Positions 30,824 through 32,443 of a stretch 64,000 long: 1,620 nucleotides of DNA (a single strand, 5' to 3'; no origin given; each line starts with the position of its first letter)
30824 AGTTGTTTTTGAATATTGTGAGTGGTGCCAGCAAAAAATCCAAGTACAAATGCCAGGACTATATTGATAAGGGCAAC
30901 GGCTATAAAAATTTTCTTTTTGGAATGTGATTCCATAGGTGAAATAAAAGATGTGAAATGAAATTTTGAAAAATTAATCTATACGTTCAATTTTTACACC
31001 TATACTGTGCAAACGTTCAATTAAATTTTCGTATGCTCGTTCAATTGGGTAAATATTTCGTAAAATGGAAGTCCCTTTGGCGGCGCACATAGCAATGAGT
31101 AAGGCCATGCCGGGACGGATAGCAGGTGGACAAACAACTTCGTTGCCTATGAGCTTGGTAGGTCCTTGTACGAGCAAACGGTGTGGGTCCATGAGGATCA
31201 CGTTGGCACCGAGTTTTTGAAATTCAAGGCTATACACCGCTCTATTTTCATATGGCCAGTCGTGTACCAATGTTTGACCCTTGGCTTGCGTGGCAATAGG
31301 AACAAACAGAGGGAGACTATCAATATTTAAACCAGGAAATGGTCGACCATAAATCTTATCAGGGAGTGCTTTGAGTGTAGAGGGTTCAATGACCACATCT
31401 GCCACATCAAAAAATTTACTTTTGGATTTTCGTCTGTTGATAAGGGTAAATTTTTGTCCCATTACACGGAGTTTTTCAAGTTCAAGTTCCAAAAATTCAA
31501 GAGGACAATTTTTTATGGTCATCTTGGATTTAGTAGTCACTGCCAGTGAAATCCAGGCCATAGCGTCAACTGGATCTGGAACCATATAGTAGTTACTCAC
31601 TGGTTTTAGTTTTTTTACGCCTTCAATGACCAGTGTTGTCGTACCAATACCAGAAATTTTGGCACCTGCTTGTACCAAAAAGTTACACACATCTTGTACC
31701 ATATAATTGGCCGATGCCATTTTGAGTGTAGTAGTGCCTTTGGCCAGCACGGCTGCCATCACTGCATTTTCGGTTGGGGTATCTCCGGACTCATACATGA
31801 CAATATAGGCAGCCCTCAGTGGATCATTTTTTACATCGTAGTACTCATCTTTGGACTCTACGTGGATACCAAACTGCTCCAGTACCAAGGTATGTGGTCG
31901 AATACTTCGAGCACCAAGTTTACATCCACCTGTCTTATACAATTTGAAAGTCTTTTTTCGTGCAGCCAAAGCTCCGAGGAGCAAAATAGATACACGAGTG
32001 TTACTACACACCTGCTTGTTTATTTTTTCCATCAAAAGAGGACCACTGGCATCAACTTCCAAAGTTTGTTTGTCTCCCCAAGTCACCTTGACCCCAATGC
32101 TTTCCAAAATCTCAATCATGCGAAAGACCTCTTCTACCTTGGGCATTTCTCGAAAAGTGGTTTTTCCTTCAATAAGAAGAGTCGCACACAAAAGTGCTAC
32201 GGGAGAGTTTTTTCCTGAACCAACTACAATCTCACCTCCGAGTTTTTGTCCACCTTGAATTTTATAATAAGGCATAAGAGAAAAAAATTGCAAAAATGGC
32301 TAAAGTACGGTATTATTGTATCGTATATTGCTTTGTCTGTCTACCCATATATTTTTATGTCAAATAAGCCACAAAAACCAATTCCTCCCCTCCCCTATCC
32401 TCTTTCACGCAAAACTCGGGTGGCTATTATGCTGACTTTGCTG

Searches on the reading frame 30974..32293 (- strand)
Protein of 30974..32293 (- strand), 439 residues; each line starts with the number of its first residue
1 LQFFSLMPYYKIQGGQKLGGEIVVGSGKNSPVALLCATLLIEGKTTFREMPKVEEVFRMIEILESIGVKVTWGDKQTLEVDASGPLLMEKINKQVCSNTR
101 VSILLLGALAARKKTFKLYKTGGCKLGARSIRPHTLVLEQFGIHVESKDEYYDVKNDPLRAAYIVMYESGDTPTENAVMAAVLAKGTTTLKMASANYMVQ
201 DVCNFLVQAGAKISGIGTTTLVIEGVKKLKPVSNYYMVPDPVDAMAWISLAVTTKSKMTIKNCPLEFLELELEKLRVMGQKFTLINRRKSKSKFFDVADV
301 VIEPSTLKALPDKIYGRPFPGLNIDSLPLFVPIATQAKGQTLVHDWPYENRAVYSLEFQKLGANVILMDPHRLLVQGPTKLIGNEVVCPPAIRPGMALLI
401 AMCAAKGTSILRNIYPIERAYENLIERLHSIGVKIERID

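Call 86: search_protein_families(library=pfam, proteins=[window:30974-32293:-], max_evalue=0.000001)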
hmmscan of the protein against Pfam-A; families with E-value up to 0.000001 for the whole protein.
window:30974-32293:- (439 aa): 1 family
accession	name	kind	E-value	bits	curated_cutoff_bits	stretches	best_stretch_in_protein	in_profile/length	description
PF00275.25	EPSP_synthase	-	5.5e-46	157.6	22.8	1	13-428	2-417/417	EPSP synthase (3-phosphoshikimate 1-carboxyvinyltransferase)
